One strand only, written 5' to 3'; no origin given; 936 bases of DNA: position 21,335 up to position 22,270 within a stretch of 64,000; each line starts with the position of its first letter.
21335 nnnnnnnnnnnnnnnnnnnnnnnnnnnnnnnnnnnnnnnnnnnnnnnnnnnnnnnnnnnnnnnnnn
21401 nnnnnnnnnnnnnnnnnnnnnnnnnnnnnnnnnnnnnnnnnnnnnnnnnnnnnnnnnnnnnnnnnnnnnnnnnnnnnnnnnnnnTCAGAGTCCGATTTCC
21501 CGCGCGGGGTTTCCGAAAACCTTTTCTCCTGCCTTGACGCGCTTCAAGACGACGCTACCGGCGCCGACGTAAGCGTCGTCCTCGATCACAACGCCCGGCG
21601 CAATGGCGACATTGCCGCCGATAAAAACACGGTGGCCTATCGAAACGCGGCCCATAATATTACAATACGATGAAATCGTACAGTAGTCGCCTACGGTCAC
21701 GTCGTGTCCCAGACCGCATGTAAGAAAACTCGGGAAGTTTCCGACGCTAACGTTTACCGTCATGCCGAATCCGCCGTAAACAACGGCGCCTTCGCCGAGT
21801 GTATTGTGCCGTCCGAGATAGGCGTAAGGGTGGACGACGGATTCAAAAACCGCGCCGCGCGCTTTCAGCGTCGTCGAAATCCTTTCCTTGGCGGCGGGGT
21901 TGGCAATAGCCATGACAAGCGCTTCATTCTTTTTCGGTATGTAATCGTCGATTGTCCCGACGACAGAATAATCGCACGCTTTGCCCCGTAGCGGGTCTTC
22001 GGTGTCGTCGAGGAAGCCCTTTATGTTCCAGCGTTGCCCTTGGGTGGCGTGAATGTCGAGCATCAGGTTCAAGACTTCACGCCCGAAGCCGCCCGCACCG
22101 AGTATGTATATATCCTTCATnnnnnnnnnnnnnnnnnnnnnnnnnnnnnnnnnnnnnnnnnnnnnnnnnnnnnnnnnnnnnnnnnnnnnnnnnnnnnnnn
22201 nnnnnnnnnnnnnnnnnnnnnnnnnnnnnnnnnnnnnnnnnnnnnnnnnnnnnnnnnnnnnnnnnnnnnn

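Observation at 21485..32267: Discrete acyl-chain assembly line feeding a 4-amino-sugar on flagellin, resembling the Campylobacter cassette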

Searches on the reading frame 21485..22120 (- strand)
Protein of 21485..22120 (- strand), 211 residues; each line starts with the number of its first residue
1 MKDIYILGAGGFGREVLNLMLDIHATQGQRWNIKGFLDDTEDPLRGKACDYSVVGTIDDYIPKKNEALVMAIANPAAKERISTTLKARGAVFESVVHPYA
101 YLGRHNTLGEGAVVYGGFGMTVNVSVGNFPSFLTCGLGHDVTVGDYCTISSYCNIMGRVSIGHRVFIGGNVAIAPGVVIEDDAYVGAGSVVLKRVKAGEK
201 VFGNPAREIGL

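Call 4: search_protein_families(library=pfam, proteins=[window:21485-22120:-])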
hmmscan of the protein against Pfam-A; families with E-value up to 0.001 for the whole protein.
window:21485-22120:- (211 aa): 4 families
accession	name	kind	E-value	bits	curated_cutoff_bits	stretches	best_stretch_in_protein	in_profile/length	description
PF00132.30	Hexapep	-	1.9e-15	56.2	27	1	159-192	2-35/36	Bacterial transferase hexapeptide (six repeats)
PF17836.7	PglD_N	-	1.2e-10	42.2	23.4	1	3-84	1-77/78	PglD N-terminal domain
PF14602.12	Hexapep_2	-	3.3e-08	33.6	27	1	159-192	2-33/34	Hexapeptide repeat of succinyl-transferase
PF25084.1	LbH_EIF2B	-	5e-05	23.7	54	1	104-200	8-102/105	EIF2B subunit epsilon LbH domain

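Call 7: search_protein_families(library=ncbifam, proteins=[window:21485-22120:-], max_evalue=0.01)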
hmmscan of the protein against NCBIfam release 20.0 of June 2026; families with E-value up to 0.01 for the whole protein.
window:21485-22120:- (211 aa): 39 families (the best 25 are shown)
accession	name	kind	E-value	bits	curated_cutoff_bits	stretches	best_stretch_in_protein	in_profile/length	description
TIGR03570.1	NeuD_NnaD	subfamily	3.8e-49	167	160.8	1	4-207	2-202/202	NeuD/PglB/VioB family sugar acetyltransferase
NF002060.0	PRK00892.1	subfamily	1.2e-14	54.2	207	1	137-208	242-314/345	UDP-3-O-(3-hydroxymyristoyl)glucosamine N-acyltransferase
TIGR01853.1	lipid_A_lpxD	equivalog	2.9e-14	52.8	242.5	1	137-208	233-304/325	UDP-3-O-(3-hydroxymyristoyl)glucosamine N-acyltransferase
NF058585.1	HptprglPActTf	PfamEq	2.8e-12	46.5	300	1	155-209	103-157/172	heptaprenylglyceryl phosphate O-acetyltransferase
TIGR01852.1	lipid_A_lpxA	equivalog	1.9e-11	43.8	231.05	1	101-207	78-186/254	acyl-ACP--UDP-N-acetylglucosamine O-acyltransferase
NF003657.0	PRK05289.1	equivalog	5.1e-11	42.2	226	1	101-210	83-194/264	acyl-ACP--UDP-N-acetylglucosamine O-acyltransferase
NF007499.0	PRK10092.1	equivalog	2.1e-09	37.4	314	1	156-209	127-180/183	maltose O-acetyltransferase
NF007797.0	PRK10502.1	subfamily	4.5e-09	36.2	192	1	155-208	122-175/183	WcaF family extracellular polysaccharide biosynthesis acetyltransferase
NF000311.1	Vat_ABCDEFH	equivalog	4.5e-09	36.2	300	1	154-209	106-161/201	Vat family streptogramin A O-acetyltransferase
NF007240.0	PRK09677.1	equivalog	1.3e-08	34.6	243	1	158-209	130-181/192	putative lipopolysaccharide biosynthesis O-acetyl transferase WbbJ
NF000020.1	stregram_VatE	exception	8.8e-08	32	450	1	94-210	50-167/214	streptogramin A O-acetyltransferase Vat(E)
NF033468.1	stregram_VatI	exception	1.1e-07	31.9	415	1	154-209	108-163/208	streptogramin A O-acetyltransferase Vat(I)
NF007076.0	PRK09527.1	equivalog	2.1e-07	30.6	347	1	159-207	132-180/203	galactoside O-acetyltransferase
NF000111.1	stregram_VatD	exception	2.5e-07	30.7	400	1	154-209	109-164/209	streptogramin A O-acetyltransferase Vat(D)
TIGR03308.1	phn_thr-fam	hypoth_equivalog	3.2e-07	30.4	201.65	1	158-209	108-159/204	phosphonate metabolim protein, transferase hexapeptide repeat family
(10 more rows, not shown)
